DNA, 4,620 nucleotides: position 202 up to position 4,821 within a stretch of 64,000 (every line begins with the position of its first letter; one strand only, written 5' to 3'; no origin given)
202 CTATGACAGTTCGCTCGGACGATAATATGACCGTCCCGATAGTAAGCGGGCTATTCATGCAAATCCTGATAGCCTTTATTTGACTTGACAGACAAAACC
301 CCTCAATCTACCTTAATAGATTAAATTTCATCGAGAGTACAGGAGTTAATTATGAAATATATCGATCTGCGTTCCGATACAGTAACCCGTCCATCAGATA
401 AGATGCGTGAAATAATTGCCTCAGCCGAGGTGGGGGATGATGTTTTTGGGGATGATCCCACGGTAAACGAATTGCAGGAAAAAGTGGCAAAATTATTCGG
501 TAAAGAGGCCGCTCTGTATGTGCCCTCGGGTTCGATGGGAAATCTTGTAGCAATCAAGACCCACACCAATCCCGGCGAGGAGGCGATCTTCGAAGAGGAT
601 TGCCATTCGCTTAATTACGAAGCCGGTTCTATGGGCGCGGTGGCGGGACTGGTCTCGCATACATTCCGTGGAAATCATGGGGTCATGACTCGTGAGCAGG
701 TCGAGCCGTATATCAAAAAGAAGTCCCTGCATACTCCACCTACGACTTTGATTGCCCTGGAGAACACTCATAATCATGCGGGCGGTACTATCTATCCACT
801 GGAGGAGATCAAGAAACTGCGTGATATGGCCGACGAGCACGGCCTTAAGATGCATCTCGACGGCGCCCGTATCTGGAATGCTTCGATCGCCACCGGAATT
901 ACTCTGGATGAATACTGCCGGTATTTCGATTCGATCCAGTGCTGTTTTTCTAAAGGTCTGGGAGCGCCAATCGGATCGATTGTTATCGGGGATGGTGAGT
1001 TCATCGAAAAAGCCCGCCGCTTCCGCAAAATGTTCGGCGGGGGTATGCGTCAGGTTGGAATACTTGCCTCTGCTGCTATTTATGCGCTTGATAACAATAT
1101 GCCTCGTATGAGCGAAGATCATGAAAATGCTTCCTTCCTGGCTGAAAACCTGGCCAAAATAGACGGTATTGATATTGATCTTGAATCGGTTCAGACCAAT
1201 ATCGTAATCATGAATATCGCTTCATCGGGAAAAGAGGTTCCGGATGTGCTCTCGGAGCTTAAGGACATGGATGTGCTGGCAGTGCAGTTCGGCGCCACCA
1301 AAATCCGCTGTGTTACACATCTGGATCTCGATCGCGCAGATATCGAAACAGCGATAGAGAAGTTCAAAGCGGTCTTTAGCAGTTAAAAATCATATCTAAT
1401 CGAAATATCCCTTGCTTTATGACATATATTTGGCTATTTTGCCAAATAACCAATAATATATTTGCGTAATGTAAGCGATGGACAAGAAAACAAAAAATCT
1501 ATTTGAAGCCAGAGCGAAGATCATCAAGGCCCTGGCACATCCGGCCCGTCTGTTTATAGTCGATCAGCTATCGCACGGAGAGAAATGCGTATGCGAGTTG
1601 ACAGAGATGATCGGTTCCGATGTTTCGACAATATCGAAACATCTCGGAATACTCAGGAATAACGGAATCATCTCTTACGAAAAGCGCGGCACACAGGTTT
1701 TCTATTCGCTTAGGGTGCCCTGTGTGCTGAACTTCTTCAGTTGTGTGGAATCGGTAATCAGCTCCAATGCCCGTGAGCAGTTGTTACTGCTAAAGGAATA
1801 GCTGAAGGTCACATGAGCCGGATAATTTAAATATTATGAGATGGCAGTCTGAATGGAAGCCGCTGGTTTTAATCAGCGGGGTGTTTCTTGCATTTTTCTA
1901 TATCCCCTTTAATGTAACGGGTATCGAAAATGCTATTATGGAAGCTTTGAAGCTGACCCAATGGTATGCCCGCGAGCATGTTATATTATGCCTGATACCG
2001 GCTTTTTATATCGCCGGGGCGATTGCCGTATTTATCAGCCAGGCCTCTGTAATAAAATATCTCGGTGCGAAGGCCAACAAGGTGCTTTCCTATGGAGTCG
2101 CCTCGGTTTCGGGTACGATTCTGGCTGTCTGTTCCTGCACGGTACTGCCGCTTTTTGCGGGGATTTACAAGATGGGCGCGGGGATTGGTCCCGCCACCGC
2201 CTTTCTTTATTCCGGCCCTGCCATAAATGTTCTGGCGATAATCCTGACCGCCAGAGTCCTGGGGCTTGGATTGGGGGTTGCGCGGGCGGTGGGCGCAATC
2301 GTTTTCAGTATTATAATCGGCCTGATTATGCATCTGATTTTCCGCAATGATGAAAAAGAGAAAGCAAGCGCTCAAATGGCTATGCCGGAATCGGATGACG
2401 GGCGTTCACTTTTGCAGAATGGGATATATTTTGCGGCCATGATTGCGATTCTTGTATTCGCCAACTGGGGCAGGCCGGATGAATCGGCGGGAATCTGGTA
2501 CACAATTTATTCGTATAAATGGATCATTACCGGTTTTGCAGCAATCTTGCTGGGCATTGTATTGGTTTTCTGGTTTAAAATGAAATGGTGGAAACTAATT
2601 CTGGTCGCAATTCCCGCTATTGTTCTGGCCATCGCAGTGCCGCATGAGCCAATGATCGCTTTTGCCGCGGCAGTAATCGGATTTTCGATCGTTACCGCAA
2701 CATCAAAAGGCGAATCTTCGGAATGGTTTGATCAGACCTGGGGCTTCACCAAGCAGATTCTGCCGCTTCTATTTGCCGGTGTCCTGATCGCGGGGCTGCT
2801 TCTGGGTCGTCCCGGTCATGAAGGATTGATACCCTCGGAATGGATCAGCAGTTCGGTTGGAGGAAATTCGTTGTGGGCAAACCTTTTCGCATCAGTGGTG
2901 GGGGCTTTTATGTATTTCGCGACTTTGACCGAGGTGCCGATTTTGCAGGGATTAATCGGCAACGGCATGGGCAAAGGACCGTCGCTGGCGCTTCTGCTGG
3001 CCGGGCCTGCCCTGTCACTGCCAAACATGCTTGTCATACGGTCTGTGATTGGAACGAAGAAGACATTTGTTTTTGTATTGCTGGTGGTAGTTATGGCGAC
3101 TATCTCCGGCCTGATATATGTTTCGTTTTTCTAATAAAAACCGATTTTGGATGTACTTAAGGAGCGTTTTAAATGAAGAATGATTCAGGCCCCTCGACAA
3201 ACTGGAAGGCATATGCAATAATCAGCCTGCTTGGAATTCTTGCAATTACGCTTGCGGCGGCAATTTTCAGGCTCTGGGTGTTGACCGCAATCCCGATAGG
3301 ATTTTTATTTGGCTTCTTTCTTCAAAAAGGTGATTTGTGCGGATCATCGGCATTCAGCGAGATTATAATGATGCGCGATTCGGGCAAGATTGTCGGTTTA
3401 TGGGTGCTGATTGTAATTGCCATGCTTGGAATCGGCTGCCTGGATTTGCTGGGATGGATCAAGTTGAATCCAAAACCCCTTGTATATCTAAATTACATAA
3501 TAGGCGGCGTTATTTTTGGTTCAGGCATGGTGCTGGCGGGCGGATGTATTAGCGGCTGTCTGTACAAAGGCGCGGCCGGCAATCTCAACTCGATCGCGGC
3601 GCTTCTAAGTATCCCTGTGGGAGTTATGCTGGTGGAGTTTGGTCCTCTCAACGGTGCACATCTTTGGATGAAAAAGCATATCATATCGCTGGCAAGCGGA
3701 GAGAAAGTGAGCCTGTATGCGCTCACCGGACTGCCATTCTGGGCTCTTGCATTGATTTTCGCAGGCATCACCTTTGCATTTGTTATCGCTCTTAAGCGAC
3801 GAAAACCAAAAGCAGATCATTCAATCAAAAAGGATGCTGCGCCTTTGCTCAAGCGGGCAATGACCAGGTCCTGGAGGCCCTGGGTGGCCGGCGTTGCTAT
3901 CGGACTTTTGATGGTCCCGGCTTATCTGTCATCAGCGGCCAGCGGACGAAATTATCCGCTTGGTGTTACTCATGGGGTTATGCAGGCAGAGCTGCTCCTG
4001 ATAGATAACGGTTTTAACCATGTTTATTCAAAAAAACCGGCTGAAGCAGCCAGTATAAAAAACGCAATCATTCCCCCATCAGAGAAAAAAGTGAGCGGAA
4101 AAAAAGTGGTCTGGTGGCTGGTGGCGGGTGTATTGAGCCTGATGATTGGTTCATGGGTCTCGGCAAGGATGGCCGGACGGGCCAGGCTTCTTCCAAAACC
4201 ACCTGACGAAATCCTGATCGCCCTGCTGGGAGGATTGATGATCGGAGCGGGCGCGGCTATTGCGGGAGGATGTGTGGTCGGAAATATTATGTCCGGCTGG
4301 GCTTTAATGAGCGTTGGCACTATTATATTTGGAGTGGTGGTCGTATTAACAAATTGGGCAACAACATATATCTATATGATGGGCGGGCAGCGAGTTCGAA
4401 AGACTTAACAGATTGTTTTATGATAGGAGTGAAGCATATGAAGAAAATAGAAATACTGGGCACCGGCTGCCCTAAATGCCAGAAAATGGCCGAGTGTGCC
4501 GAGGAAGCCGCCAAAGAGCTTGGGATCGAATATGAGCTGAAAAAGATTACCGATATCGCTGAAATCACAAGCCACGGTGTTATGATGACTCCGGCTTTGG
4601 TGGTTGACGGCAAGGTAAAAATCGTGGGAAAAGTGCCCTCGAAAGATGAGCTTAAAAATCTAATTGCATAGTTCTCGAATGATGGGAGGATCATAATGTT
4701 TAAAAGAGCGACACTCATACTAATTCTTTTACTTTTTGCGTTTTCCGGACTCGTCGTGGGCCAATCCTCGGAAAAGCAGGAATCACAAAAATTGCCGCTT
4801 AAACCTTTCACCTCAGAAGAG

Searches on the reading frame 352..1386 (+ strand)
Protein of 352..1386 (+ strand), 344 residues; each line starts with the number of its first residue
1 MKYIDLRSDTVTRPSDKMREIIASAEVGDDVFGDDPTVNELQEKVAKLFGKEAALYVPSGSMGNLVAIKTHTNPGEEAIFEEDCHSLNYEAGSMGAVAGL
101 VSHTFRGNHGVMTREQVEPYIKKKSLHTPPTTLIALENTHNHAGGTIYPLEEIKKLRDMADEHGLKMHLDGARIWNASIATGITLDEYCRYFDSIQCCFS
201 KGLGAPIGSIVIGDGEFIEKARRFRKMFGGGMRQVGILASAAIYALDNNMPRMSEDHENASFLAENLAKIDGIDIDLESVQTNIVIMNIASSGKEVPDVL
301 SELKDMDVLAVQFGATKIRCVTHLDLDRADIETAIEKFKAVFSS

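Call 4: search_protein_families(library=pfam, proteins=[window:352-1386:+], max_evalue=0.01)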
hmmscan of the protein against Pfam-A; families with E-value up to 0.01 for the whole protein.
window:352-1386:+ (344 aa): 5 families
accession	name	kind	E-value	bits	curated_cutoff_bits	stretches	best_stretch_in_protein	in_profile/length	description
PF01212.27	Beta_elim_lyase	-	6e-103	344.6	27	1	5-288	1-286/288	Beta-eliminating lyase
PF00155.27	Aminotran_1_2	-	2.5e-10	40.6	19.7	1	24-293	30-313/361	Aminotransferase class I and II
PF01053.26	Cys_Met_Meta_PP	-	0.00023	20.3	27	1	35-90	51-106/381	Cys/Met metabolism PLP-dependent enzyme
PF00202.27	Aminotran_3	-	0.0013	17.9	30.5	0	38-104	72-138/403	Aminotransferase class-III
PF01276.26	OKR_DC_1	-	0.0021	17.3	27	1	30-173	60-206/417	Orn/Lys/Arg decarboxylase, major domain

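Call 5: search_protein_families(library=ncbifam, proteins=[window:352-1386:+], max_evalue=0.01)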
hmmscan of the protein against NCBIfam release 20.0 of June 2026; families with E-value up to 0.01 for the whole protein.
window:352-1386:+ (344 aa): 26 families (the best 25 are shown)
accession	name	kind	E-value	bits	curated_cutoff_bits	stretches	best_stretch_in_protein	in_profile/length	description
NF041359.1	GntG_guanitoxin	subfamily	9.2e-123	409.7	230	1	2-339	4-342/343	GntG family PLP-dependent aldolase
NF007825.0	PRK10534.1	equivalog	2.4e-96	322.6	312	1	4-341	2-330/333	low-specificity L-threonine aldolase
NF047599.1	SerpalmtaseBetaP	equivalog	4.9e-07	28.8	500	1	39-269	91-314/394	serine palmitoyltransferase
NF009709.0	PRK13238.1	subfamily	2.2e-06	26.7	285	1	3-174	47-221/463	tryptophanase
NF042418.1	LysJ_Th_th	equivalog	1.5e-05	24.1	700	1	130-342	176-385/386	[LysW]-aminoadipate semialdehyde transaminase LysJ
TIGR00858.1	bioF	equivalog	1.6e-05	23.8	426.45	1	24-309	54-328/365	8-amino-7-oxononanoate synthase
NF000586.1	PRK00011.1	subfamily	2.5e-05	23.2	335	1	42-302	68-327/404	serine hydroxymethyltransferase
NF002797.0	PRK02936.1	equivalog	3.9e-05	22.5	496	1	39-342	70-377/385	acetylornithine transaminase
NF047600.1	SerpalmtaseCFB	equivalog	4.2e-05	22.4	640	1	39-294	91-335/395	serine palmitoyltransferase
TIGR01821.1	5aminolev_synth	equivalog_domain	4.3e-05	22.5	338.55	1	31-313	85-360/402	5-aminolevulinate synthase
NF005744.0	PRK07568.1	subfamily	0.00019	20.4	389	1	56-273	93-311/398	pyridoxal phosphate-dependent aminotransferase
NF002325.0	PRK01278.1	subfamily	0.00028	19.6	372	1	128-342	173-386/395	acetylornithine transaminase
NF003273.0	PRK04260.1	equivalog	0.00034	19.3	616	1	38-342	68-375/376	acetylornithine transaminase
TIGR02618.1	tyr_phenol_ly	equivalog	0.00064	18.7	720.7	1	101-176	146-216/450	tyrosine phenol-lyase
NF053783.1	TphnTnaApg1401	equivalog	0.00075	18.6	750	1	96-175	146-219/457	tryptophanase TnaA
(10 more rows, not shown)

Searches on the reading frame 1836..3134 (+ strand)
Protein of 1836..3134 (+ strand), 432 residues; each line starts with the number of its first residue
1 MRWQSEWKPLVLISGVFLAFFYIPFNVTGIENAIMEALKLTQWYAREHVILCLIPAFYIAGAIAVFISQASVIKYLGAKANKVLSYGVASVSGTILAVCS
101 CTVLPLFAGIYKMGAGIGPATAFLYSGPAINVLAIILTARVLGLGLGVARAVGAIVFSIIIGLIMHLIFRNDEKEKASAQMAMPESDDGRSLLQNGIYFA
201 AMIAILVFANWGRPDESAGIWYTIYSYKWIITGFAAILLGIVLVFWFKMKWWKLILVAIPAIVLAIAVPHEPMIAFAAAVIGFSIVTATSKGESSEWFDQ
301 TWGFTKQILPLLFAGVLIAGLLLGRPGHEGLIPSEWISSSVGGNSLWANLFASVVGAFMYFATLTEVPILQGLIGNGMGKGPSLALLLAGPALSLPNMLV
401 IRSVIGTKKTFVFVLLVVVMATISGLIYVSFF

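Call 4: search_protein_families(library=pfam, proteins=[window:1836-3134:+], max_evalue=0.01)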
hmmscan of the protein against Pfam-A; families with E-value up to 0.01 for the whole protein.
window:1836-3134:+ (432 aa): 2 families
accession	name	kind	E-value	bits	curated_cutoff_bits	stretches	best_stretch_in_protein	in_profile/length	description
PF03773.19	ArsP_1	-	4.1e-73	246.6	32.3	1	35-428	3-292/294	Predicted permease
PF06048.17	DUF927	-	0.0023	18.1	22.6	1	288-358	148-218/284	Domain of unknown function (DUF927)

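Call 5: search_protein_families(library=ncbifam, proteins=[window:1836-3134:+], max_evalue=0.01)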
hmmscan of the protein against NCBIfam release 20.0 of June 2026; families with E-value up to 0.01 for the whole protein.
window:1836-3134:+ (432 aa): 2 families
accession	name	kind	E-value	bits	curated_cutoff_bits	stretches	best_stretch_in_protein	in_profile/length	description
NF033936.1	CuZnOut_SO0444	equivalog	2.1e-30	106.1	300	1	55-427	14-308/351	SO_0444 family Cu/Zn efflux transporter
NF040736.1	efflux_SaoE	equivalog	1.3e-27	97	325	2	52-175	21-141/352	efflux transporter SaoE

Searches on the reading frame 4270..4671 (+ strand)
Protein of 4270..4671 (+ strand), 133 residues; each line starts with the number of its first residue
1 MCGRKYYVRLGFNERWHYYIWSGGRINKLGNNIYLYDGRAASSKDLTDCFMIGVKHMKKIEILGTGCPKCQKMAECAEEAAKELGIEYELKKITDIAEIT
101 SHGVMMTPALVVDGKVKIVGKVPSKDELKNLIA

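Call 4: search_protein_families(library=pfam, proteins=[window:4270-4671:+], max_evalue=0.01)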
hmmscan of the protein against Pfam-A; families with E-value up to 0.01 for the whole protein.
window:4270-4671:+ (133 aa): 1 family
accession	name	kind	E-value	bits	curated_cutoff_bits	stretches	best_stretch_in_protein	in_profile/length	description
PF13192.12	Thioredoxin_3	-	2.1e-28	98.6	24.8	1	59-132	2-75/76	Thioredoxin domain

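Call 5: search_protein_families(library=ncbifam, proteins=[window:4270-4671:+], max_evalue=0.01)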
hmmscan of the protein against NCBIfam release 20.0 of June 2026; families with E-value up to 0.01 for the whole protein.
window:4270-4671:+ (133 aa): 3 families
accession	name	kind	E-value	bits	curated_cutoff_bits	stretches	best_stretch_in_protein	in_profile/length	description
TIGR00412.2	redox_disulf_2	subfamily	6.8e-31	106.5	62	1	59-132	1-74/75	MTH895/ArsE family thioredoxin-like protein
TIGR00411.1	redox_disulf_1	equivalog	2.3e-10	40.4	92.75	1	66-132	10-78/82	MJ0307 family thioredoxin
TIGR02187.2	PDO_seleno_TRX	equivalog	0.0026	17.2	185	1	58-131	130-206/209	protein disulfide oxidoreductase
